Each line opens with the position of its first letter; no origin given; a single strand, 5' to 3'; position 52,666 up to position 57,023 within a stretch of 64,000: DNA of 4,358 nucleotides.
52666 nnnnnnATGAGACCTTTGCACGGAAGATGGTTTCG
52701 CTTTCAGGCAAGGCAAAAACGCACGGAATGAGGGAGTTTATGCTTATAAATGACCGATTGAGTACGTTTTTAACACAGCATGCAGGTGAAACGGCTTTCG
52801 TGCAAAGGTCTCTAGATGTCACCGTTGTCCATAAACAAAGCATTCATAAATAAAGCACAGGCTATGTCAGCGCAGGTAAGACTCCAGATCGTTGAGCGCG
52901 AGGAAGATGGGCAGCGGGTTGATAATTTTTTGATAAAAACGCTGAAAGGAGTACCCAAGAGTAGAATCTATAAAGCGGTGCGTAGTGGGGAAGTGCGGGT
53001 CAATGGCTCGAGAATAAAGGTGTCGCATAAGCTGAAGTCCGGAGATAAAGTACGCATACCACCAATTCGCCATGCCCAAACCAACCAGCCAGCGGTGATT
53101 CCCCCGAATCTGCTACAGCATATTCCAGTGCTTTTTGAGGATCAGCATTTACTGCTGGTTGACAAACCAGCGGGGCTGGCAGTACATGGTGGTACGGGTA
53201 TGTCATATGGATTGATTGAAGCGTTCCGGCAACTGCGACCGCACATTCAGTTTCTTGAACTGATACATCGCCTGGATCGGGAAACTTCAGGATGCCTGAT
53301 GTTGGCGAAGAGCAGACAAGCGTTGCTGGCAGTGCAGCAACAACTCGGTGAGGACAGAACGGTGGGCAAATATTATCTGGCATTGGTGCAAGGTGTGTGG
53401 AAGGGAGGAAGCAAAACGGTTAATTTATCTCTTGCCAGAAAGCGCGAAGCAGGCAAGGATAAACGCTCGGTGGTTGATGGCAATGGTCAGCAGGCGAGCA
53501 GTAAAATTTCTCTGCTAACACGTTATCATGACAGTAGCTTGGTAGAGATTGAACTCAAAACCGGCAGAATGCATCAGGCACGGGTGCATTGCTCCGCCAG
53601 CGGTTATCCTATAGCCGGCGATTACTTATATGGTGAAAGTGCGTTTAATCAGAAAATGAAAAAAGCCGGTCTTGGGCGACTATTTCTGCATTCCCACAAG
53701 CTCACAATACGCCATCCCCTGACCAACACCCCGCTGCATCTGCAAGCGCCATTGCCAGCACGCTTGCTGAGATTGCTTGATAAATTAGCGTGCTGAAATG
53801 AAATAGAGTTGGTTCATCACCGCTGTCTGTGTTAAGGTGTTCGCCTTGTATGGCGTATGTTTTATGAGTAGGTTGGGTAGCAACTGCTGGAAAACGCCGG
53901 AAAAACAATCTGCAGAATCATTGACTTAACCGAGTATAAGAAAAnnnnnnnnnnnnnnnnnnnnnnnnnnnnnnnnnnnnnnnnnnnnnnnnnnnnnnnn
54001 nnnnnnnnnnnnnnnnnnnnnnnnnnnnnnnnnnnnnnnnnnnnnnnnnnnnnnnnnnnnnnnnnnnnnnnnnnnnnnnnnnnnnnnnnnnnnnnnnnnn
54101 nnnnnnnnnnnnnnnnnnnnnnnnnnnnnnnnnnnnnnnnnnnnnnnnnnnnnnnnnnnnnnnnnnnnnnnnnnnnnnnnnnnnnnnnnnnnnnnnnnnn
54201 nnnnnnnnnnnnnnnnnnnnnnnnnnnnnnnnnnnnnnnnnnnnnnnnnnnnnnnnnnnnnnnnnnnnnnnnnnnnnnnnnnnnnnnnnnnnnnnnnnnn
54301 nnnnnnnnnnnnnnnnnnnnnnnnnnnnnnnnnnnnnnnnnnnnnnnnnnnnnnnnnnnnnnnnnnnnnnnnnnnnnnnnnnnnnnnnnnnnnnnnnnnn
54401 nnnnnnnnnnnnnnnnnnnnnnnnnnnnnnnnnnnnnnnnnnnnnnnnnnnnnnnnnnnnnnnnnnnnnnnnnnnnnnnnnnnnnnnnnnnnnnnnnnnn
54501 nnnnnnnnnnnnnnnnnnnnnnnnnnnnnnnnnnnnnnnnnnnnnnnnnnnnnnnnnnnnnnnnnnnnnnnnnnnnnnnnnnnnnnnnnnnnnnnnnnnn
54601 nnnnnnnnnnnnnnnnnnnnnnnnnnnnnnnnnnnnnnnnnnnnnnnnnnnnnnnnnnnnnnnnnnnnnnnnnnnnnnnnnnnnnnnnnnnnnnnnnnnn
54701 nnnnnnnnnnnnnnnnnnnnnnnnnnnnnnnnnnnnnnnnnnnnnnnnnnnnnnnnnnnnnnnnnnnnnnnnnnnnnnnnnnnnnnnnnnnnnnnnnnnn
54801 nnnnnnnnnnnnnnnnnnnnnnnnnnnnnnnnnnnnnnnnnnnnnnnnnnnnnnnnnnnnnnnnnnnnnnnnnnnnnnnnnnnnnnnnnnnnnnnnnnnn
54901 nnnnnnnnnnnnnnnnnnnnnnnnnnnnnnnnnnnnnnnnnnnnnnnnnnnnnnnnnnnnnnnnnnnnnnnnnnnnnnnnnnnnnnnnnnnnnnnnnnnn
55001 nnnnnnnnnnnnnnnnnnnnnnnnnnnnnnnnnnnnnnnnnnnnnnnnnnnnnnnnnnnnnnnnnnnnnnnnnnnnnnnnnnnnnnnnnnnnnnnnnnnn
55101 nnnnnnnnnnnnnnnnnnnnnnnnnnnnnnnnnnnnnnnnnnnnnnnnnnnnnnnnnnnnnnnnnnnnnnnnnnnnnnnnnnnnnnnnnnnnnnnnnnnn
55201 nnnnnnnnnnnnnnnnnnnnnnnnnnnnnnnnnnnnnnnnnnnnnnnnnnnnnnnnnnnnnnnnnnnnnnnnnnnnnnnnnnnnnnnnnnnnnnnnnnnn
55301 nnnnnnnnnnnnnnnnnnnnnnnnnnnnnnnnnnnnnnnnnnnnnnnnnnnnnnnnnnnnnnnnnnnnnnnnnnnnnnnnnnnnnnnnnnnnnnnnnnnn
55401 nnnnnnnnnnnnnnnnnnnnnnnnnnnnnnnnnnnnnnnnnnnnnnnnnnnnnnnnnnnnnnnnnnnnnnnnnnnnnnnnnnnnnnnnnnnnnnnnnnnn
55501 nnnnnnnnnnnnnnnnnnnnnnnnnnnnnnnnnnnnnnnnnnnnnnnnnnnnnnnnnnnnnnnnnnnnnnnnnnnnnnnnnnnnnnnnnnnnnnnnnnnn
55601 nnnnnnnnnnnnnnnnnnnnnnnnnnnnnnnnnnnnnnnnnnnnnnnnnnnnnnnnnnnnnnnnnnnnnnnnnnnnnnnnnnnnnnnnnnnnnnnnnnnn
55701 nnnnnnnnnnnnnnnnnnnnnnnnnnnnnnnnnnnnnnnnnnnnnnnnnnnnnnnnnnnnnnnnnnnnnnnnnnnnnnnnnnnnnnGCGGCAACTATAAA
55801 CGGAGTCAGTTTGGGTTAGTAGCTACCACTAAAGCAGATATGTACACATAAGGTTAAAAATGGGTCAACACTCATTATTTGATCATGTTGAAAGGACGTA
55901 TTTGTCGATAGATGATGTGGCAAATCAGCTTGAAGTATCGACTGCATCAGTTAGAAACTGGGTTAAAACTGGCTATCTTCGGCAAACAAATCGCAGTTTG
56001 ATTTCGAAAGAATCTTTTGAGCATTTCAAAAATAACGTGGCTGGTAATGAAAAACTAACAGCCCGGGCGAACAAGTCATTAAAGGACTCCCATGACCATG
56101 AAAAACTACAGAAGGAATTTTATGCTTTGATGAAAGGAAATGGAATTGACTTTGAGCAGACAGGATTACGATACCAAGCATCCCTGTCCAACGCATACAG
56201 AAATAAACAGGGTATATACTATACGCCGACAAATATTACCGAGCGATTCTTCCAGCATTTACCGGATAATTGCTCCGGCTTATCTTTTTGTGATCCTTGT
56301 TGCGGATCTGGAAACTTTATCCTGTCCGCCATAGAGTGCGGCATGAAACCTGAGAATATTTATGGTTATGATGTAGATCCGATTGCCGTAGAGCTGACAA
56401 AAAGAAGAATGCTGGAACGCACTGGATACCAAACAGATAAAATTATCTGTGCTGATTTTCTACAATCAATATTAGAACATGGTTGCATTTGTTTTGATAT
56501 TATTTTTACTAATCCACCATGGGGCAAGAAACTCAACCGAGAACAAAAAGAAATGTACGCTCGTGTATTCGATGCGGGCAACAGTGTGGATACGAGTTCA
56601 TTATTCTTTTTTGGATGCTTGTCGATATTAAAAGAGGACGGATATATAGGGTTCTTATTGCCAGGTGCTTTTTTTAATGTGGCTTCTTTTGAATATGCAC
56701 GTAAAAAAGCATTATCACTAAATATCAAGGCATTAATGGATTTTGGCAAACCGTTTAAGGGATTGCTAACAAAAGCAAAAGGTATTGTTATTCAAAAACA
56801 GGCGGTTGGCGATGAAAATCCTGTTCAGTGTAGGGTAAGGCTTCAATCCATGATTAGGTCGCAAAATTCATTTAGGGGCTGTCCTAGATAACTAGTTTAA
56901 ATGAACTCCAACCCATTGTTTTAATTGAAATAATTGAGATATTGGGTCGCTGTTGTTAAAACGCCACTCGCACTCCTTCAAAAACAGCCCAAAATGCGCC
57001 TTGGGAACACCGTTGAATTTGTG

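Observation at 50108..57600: Inversion of about 6 kb between two inverted IS1595 copies, proven by a split and inverted 8-bp target duplication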

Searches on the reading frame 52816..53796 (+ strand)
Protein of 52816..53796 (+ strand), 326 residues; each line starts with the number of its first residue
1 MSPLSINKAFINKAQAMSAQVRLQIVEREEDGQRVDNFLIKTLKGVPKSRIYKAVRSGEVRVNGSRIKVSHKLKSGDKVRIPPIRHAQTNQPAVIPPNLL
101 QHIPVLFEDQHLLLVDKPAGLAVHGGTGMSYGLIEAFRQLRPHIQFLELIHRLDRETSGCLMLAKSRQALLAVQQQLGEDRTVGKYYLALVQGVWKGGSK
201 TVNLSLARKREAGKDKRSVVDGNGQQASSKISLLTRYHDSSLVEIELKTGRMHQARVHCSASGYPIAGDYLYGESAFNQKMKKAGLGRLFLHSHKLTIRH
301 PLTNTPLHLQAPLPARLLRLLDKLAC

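Call 7: search_protein_families(library=pfam, proteins=[window:52816-53796:+])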
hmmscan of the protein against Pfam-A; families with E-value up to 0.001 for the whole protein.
window:52816-53796:+ (326 aa): 2 families
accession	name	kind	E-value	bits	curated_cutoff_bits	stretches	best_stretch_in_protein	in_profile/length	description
PF00849.27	PseudoU_synth_2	-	8.7e-27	94.7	26.8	1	111-261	1-152/152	RNA pseudouridylate synthase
PF01479.30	S4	-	7.5e-09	35.6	22.8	1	33-79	1-48/48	S4 domain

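Call 51: search_protein_families(library=ncbifam, proteins=[window:52816-53796:+], max_evalue=0.00001)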
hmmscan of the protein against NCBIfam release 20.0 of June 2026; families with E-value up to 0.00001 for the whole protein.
window:52816-53796:+ (326 aa): 6 families
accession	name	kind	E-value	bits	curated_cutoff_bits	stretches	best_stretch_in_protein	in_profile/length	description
NF008249.0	PRK11025.1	equivalog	3.5e-91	305.4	378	1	17-324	4-313/317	23S rRNA pseudouridine(955/2504/2580) synthase RluC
TIGR00005.1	rluA_subfam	subfamily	9.8e-73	245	192.7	1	29-324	2-297/298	RluA family pseudouridine synthase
NF008385.0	PRK11180.1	equivalog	1.1e-33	116.9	351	1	17-324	1-312/325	23S rRNA pseudouridine(1911/1915/1917) synthase RluD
NF008321.0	PRK11112.1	equivalog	7.2e-31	107.4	328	1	104-323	3-233/257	tRNA pseudouridine(65) synthase TruC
NF007543.0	PRK10158.1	equivalog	1.2e-21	77.4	286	1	102-312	13-216/219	bifunctional tRNA pseudouridine(32) synthase/23S rRNA pseudouridine(746) synthase RluA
TIGR01621.1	RluA-like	hypoth_equivalog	4.4e-17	62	222.3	1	103-276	2-169/217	TIGR01621 family pseudouridine synthase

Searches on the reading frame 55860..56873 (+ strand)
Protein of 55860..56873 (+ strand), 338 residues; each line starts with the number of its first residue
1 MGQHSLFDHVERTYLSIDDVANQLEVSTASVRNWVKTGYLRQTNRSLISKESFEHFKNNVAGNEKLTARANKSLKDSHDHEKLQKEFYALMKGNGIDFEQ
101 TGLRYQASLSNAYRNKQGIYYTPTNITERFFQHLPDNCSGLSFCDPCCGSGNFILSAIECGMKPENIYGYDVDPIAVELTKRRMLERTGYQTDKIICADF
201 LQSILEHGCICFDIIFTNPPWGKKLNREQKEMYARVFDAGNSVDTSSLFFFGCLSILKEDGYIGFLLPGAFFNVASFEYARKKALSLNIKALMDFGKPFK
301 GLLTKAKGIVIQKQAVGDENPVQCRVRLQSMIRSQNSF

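Call 7: search_protein_families(library=pfam, proteins=[window:55860-56873:+])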
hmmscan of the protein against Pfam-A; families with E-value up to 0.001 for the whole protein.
window:55860-56873:+ (338 aa): 10 families
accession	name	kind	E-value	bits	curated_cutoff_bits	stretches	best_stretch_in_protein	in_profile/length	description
PF02384.22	N6_Mtase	-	7.7e-17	62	20.4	1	113-281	21-198/311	N-6 DNA Methylase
PF07669.17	Eco57I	-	5.5e-16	59.6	25.3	1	212-296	75-166/171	Eco57I restriction-modification methylase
PF01170.24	UPF0020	-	4e-07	30.4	22.3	1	139-232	28-144/197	RMKL-like, methyltransferase domain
PF13847.12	Methyltransf_31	-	1.7e-05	25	27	1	139-223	3-82/145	Methyltransferase domain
PF12728.13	HTH_17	-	3.1e-05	24.6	27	1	14-58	1-48/51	Helix-turn-helix domain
PF03602.21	Cons_hypoth95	-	0.0001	22.5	24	1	122-226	24-128/182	Conserved hypothetical protein 95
PF05175.20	MTS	-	0.00022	21.4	23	1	130-229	23-116/170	Methyltransferase small domain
PF11599.14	AviRa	-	0.00032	20.7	25.7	1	125-182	37-95/232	RRNA methyltransferase AviRa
PF06325.19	PrmA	-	0.00082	19.4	22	0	143-184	165-204/296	Ribosomal protein L11 methyltransferase (PrmA)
PF20473.4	MmeI_Mtase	-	0.00096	18.8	27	0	131-157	11-37/259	MmeI, DNA-methyltransferase domain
